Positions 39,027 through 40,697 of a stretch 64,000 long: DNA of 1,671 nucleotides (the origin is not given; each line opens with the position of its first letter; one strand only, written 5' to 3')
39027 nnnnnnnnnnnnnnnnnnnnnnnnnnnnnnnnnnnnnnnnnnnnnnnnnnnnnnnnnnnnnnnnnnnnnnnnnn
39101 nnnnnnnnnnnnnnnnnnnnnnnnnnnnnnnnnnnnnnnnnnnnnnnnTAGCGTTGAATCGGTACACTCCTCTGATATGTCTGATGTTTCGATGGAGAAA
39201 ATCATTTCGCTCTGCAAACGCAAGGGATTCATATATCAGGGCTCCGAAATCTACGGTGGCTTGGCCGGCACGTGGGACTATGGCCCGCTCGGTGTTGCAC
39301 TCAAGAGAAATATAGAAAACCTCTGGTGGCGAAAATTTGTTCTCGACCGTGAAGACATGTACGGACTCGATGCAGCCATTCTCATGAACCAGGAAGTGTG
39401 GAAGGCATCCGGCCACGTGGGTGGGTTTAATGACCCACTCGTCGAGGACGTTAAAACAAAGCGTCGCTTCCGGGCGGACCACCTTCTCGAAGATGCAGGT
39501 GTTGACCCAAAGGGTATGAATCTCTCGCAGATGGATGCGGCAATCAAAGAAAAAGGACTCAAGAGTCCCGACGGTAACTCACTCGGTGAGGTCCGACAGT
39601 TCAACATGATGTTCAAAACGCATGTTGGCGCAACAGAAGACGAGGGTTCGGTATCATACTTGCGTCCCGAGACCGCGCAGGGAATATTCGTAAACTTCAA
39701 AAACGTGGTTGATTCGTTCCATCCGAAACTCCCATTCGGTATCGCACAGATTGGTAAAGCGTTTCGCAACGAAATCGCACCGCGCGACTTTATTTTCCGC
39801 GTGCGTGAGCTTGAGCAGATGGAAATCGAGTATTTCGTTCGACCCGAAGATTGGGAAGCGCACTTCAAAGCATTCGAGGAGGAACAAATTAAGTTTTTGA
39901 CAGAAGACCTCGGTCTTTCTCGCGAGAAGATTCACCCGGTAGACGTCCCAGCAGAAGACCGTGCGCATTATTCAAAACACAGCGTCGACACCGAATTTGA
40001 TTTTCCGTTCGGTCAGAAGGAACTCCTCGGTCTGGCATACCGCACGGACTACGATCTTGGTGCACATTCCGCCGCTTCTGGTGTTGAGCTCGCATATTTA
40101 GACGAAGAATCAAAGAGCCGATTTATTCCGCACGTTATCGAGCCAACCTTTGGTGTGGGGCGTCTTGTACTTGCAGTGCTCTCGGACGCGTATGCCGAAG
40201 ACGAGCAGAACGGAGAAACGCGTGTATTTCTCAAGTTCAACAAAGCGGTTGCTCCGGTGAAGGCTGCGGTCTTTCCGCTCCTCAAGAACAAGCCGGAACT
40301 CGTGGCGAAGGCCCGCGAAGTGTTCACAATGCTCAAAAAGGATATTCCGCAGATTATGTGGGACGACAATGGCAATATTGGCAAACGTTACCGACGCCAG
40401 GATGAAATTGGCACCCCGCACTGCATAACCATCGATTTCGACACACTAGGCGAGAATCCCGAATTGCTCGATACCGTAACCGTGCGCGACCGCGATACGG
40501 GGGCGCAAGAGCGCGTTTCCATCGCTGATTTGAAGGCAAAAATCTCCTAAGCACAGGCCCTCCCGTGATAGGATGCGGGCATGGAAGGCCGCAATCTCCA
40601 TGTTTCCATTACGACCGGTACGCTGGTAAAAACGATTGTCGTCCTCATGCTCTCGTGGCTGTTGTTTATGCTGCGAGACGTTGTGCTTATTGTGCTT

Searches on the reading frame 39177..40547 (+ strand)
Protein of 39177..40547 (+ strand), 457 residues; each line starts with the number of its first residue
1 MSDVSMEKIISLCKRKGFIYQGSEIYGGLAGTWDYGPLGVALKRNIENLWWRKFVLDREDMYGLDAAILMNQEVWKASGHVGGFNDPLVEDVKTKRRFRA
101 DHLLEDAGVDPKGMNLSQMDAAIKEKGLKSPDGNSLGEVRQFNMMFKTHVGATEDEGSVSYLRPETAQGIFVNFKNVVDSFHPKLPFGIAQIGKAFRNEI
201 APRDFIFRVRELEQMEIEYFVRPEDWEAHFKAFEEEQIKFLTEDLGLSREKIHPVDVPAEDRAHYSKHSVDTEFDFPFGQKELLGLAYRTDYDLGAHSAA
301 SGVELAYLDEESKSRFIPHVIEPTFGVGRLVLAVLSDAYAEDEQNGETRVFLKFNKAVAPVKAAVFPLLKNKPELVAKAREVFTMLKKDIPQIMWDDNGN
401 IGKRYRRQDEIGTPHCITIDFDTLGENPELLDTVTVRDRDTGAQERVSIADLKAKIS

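Call 57: search_protein_families(library=pfam, proteins=[window:39177-40547:+], max_evalue=0.00001)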
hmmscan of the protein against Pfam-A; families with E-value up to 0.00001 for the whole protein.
window:39177-40547:+ (457 aa): 2 families
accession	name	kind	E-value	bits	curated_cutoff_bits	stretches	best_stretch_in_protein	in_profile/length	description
PF03129.25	HGTP_anticodon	-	6.2e-17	62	21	1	362-456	1-91/94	Anticodon binding domain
PF00587.30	tRNA-synt_2b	-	2e-11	44.7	29.3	1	155-336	5-177/179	tRNA synthetase class II core domain (G, H, P, S and T)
